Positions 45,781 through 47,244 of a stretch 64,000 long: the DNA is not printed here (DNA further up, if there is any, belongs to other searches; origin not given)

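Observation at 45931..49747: Minimal RiPP/bacteriocin-like locus with LanC cyclase but no dehydratase, protease or transporter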

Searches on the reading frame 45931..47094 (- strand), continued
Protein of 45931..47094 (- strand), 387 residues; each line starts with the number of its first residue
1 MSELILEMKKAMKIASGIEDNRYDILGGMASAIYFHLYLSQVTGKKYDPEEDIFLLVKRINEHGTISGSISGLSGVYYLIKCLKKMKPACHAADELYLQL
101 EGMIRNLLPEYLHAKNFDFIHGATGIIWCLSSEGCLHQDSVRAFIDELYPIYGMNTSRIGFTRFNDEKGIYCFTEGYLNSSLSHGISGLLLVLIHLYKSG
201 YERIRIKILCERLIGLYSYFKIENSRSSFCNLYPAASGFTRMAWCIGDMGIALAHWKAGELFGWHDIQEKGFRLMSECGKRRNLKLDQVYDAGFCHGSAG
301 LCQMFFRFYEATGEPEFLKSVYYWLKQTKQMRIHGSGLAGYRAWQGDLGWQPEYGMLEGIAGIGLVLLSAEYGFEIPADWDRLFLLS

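Call 27: find_homologous_proteins(query=L002:5611-8727:+, max_evalue=1e-10)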
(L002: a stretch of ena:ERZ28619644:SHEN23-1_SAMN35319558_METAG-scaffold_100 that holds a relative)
Query L002:5611-8727:+ (1038 aa): 666 proteins with E <= 1e-10 among 8000 candidates; the best 120 are listed.
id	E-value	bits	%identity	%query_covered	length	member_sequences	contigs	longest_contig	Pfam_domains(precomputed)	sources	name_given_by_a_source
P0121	0.0e+0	2266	100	100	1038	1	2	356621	PF14028.12,PF04738.19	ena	-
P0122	0.0e+0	1660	73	100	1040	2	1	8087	PF14028.12,PF04738.19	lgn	-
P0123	0.0e+0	1334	60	99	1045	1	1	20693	PF14028.12,PF04738.19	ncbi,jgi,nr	ncbi:MAG: Lantibiotic dehydratase domain protein [Bacteroidetes bacterium]|jgi:thiopeptide-type bact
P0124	0.0e+0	1318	59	99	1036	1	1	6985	PF14028.12,PF04738.19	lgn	-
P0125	0.0e+0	1309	59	99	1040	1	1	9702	PF14028.12,PF04738.19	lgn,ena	-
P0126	0.0e+0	1303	59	99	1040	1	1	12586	PF14028.12,PF04738.19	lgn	-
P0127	0.0e+0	1297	58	99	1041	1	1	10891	PF14028.12,PF04738.19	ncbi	-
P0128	0.0e+0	1294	58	99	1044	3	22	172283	PF14028.12,PF04738.19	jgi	jgi:thiopeptide-type bacteriocin biosynthesis protein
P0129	0.0e+0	1293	58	99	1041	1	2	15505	PF14028.12,PF04738.19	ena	-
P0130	0.0e+0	1287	56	99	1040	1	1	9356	PF14028.12,PF04738.19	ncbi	-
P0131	0.0e+0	1287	56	99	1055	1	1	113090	PF14028.12,PF04738.19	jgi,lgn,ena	-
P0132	0.0e+0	1284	58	99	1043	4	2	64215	PF14028.12,PF04738.19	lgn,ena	-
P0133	0.0e+0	1281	58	99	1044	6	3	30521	PF14028.12,PF04738.19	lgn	-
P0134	0.0e+0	1281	57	99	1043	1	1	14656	PF14028.12,PF04738.19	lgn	-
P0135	0.0e+0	1280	57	98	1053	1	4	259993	PF14028.12,PF04738.19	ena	-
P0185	0.0e+0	1038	47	99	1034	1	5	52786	PF14028.12,PF04738.19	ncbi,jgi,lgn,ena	jgi:thiopeptide-type bacteriocin biosynthesis protein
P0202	9.8e-275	932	43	99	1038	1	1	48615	PF14028.12,PF04738.19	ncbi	-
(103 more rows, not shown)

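Call 35: find_related_loci(query=A2, collection=metagenome_contigs, flank=6000)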
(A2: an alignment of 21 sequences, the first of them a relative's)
Query A2 (1038 aa) in metagenome_contigs; peptide patterns used: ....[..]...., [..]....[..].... (x = any residue, [..] = any of these).
600 stretches matched a pattern (row limit reached: there are more); 579 encode a relative of the query (tblastn E <= 1e-3); the best 80 are kept; 80 distinct loci.
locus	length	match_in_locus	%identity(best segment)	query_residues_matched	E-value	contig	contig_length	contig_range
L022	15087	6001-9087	47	5-1032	0e+0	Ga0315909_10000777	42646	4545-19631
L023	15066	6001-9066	48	5-1033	0e+0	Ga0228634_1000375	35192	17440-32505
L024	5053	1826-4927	42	3-1028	0e+0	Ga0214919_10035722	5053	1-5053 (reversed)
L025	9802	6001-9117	42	2-1032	0e+0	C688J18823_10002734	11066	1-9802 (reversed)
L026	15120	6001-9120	56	5-1034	0e+0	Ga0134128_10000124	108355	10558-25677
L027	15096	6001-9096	41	3-1032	0e+0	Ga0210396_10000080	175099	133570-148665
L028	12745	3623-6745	40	1-1033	0e+0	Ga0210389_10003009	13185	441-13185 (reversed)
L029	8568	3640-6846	41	1-1031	0e+0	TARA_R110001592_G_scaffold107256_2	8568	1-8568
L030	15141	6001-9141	39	3-1037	0e+0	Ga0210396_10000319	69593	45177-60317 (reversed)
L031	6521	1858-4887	39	1-1024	0e+0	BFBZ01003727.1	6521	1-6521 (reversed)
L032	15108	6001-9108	38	1-1030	0e+0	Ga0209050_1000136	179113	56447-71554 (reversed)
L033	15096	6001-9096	37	3-1031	0e+0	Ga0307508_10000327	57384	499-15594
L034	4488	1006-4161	39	2-1036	0e+0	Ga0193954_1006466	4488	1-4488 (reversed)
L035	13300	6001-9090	38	1-1031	0e+0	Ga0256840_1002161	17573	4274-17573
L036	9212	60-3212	37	3-1028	0e+0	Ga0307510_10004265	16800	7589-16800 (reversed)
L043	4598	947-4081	38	1-1038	0e+0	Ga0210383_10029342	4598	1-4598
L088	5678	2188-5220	32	24-1038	4e-178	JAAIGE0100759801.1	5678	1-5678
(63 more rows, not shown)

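Call 40: search_protein_families(library=pfam, proteins=[L030:2134-3705:+, L030:4427-5455:-, L030:9191-9784:+, L030:11783-13639:-, L002:10952-12253:+, L002:12259-12672:+, L002:4037-4441:+, L004:8016-8420:+], max_evalue=1)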
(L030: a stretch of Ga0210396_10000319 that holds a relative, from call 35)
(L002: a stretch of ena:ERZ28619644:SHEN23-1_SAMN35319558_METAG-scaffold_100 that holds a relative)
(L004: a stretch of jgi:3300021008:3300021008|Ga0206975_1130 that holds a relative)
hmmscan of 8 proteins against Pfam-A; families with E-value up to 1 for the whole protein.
L030:2134-3705:+ (523 aa): 0 families

L030:4427-5455:- (342 aa): 5 families
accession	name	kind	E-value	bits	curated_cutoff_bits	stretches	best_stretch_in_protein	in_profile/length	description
PF06580.19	His_kinase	-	2.5e-22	79.3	25.2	1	154-232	1-80/81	Histidine kinase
PF14501.12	HATPase_c_5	-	0.0012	19.1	22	1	255-339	13-101/102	GHKL domain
PF02518.31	HATPase_c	-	0.061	14.2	26.4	1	254-324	12-93/111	Histidine kinase-, DNA gyrase B-, and HSP90-like ATPase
PF23021.3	6TM_2nd_PGAP2IP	-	0.14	12.4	27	1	11-94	96-173/181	PGAP2IP, second transmembrane domain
PF06305.16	LapA_dom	-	0.17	12.2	28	0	115-156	24-63/64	Lipopolysaccharide assembly protein A domain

L030:9191-9784:+ (197 aa): 1 family
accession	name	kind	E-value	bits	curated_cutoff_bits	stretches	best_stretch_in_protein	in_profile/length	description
PF04336.18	ACP_PD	-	4.4e-64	216.3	27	1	4-186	2-183/183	Acyl carrier protein phosphodiesterase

L030:11783-13639:- (618 aa): 5 families
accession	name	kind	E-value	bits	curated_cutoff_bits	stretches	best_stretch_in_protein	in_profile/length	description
PF17899.6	Peptidase_M61_N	-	2.7e-36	125.6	23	1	28-203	2-167/168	Peptidase M61 N-terminal domain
PF05299.18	Peptidase_M61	-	6.7e-16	59.2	22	1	299-406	3-118/118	M61 glycyl aminopeptidase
PF13180.12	PDZ_2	-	0.0013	19.4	27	1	528-574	31-74/80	PDZ domain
PF01433.26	Peptidase_M1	-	0.015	15.3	27.7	1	237-405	6-164/218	Peptidase family M1 domain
PF16199.10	Radical_SAM_C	-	0.086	13.4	31.9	1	173-214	15-56/85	Radical_SAM C-terminal domain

L002:10952-12253:+ (433 aa): 5 families
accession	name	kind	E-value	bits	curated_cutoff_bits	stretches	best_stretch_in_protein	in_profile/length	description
PF13437.12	HlyD_3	-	1.7e-11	45.2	22.2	1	293-388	2-92/106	HlyD family secretion protein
PF00364.28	Biotin_lipoyl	-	0.021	15.1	22.1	1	69-98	44-73/73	Biotin-requiring enzyme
PF13533.13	Biotin_lipoyl_2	-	0.034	14.4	29.8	1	69-99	2-32/32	Biotin-lipoyl like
PF06214.17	SLAM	-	0.062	13.8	25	1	234-287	57-110/125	Signaling lymphocytic activation molecule (SLAM) protein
PF17876.7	CSD2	-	0.063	13.8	26.2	1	328-372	7-49/74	Cold shock domain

L002:12259-12672:+ (137 aa): 1 family
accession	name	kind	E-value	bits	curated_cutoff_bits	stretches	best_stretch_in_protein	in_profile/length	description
PF07787.17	TMEM43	-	0.013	15.4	23.3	1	44-107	176-239/250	Transmembrane protein 43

L002:4037-4441:+ (134 aa): 0 families

L004:8016-8420:+ (134 aa): 1 family
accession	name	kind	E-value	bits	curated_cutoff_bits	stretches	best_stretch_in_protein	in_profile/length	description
PF07291.16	MauE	-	0.0024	18.6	27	1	8-89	7-79/128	Methylamine utilisation protein MauE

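Call 42: list_cluster_members(proteins=[L030:5986-9156:+, L030:3702-4430:-, L030:4427-5455:-, L030:2134-3705:+, L030:9191-9784:+, L030:9972-10703:-, L030:10684-11751:-, L030:11783-13639:-, L030:13730-14236:-])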
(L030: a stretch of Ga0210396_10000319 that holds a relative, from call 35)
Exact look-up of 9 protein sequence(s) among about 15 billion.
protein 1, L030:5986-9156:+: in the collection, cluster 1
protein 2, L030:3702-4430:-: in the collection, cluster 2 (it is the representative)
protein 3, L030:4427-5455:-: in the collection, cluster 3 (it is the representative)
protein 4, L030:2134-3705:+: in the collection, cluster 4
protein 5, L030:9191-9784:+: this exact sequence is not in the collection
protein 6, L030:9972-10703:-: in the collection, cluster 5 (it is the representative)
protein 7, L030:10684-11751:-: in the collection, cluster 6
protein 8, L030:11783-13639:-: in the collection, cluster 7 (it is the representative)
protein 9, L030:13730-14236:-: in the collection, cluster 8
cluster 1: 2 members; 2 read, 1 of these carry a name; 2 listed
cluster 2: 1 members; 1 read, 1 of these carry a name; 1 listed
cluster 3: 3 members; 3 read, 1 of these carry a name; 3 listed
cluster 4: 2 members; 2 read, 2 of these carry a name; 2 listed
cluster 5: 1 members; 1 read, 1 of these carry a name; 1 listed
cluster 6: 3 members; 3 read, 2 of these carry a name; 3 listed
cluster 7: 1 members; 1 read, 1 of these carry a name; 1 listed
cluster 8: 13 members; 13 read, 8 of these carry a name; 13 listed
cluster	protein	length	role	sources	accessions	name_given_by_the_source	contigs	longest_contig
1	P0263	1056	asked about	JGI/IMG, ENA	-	thiopeptide-type bacteriocin biosynthesis protein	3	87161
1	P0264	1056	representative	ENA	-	-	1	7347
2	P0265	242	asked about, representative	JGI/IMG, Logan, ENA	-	DNA-binding LytR/AlgR family response regulator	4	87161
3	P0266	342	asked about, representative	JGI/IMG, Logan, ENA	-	two-component system LytT family sensor kinase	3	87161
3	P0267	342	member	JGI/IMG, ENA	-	-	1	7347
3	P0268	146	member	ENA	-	-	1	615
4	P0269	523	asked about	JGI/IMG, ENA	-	hypothetical protein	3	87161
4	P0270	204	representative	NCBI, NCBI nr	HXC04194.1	MAG TPA: hypothetical protein VNZ86_05535, partial [Bacteroidia bacterium] | hypothetical protein [Bacteroidia bacterium]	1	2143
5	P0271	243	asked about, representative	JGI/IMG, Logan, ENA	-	two-component system LytT family response regulator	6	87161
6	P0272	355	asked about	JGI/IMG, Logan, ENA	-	two-component system LytT family sensor kinase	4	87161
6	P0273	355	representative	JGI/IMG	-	two-component system LytT family sensor kinase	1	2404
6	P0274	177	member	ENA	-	-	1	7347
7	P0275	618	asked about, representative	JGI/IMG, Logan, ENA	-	predicted metalloprotease with PDZ domain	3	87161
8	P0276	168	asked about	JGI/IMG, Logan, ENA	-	peptidyl-prolyl cis-trans isomerase B (cyclophilin B)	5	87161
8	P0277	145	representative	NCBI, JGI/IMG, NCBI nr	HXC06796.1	MAG TPA: peptidylprolyl isomerase [Bacteroidia bacterium] | peptidyl-prolyl cis-trans isomerase B (cyclophilin B) | peptidylprolyl isomerase [Bacteroidia bacterium]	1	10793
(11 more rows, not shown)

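Call 43: find_encoding_contigs(protein=P0263, flank=10000, max_places=6)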
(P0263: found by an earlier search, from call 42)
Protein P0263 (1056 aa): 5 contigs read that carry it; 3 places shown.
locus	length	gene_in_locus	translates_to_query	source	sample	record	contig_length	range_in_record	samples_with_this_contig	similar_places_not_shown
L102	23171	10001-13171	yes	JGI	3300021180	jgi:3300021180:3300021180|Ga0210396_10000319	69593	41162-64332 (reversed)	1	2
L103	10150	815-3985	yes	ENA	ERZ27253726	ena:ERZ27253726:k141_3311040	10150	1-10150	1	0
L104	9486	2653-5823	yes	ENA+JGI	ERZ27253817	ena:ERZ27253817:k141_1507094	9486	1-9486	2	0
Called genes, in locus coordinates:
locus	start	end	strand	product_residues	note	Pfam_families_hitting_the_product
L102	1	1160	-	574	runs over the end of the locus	PF03572:Peptidase_S41, PF18962:Por_Secre_tail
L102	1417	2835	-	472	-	PF08450:SGL (faint), PF06739:SBBP (faint), PF01436:NHL (weak), PF25021:TEN_NHL (weak), PF01436:NHL (weak), PF18962:Por_Secre_tail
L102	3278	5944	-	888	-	PF07715:Plug (weak), PF14905:OMP_b-brl_3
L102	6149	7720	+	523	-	-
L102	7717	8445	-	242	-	PF00072:Response_reg, PF04397:LytTR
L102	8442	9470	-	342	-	PF06580:His_kinase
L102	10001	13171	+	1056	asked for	PF04738:Lant_dehydr_N, PF14028:Lant_dehydr_C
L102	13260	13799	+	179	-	PF04336:ACP_PD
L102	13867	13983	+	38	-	-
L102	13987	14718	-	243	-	PF00072:Response_reg, PF04397:LytTR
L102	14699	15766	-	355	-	PF06580:His_kinase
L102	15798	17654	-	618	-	PF17899:Peptidase_M61_N, PF05299:Peptidase_M61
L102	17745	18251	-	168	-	PF00160:Pro_isomerase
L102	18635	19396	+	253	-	PF01551:Peptidase_M23, PF01476:LysM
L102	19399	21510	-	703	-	-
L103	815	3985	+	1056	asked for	PF04738:Lant_dehydr_N, PF14028:Lant_dehydr_C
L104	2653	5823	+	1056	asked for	PF04738:Lant_dehydr_N, PF14028:Lant_dehydr_C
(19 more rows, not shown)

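Call 55: find_encoding_contigs(protein=P0271, flank=3000, max_places=10)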
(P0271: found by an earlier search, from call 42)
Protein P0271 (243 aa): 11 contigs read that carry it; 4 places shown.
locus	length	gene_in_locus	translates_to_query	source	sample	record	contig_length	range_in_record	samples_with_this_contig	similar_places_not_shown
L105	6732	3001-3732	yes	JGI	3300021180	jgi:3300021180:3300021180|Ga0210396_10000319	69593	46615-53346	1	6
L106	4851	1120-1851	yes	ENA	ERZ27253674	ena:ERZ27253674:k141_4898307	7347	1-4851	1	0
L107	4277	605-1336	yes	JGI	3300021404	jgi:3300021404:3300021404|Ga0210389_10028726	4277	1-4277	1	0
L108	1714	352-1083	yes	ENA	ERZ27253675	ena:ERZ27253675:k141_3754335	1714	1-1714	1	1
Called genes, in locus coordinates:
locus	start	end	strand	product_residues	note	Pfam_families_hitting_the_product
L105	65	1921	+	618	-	PF17899:Peptidase_M61_N, PF05299:Peptidase_M61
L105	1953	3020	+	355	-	PF06580:His_kinase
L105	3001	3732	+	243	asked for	PF00072:Response_reg, PF04397:LytTR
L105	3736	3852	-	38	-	-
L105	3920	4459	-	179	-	PF04336:ACP_PD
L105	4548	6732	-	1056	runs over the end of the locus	PF04738:Lant_dehydr_N, PF14028:Lant_dehydr_C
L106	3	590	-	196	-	?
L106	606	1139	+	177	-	PF06580:His_kinase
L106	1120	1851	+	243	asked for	PF00072:Response_reg, PF04397:LytTR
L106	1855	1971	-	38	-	-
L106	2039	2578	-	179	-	PF04336:ACP_PD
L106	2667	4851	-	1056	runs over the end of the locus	PF04738:Lant_dehydr_N, PF14028:Lant_dehydr_C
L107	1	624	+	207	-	?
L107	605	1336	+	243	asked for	PF00072:Response_reg, PF04397:LytTR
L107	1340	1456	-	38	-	-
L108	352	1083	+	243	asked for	PF00072:Response_reg, PF04397:LytTR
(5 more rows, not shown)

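Call 65: search_solved_structures(query=window:45931-47094:-, max_evalue=0.001, show_alignments=1)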
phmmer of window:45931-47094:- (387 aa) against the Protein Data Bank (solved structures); distinct sequences matched with E-value up to 0.001: 3.
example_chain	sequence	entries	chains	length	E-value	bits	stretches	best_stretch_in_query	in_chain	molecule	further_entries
8byk_A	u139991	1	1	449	1.4e-14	57.5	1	171-384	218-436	Lanthionine synthetase C-like protein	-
2g02_A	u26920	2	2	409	2.7e-07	33.5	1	46-375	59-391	Nisin biosynthesis protein nisC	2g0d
3t33_A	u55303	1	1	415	2.4e-05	27.1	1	77-321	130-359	G protein coupled receptor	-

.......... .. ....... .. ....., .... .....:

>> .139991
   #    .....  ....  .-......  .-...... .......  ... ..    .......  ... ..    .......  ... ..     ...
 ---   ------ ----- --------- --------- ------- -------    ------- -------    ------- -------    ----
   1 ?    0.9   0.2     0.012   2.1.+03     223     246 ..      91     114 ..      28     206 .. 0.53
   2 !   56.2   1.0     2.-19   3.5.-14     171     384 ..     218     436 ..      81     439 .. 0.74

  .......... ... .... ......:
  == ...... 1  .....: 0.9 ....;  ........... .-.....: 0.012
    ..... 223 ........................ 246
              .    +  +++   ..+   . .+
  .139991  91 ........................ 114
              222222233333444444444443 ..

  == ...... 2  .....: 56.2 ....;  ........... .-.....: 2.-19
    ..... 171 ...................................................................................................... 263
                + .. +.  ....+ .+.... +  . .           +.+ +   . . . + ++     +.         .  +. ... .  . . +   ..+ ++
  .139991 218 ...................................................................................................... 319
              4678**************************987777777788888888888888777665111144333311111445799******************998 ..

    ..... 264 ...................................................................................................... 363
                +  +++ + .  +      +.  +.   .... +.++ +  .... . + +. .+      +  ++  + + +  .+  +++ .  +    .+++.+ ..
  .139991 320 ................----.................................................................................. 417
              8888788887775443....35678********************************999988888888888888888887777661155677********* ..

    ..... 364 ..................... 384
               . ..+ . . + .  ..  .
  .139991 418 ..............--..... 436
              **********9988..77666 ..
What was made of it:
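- On Class I lanthipeptide biosynthetic system: It aligns to LanC structures (call 65).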
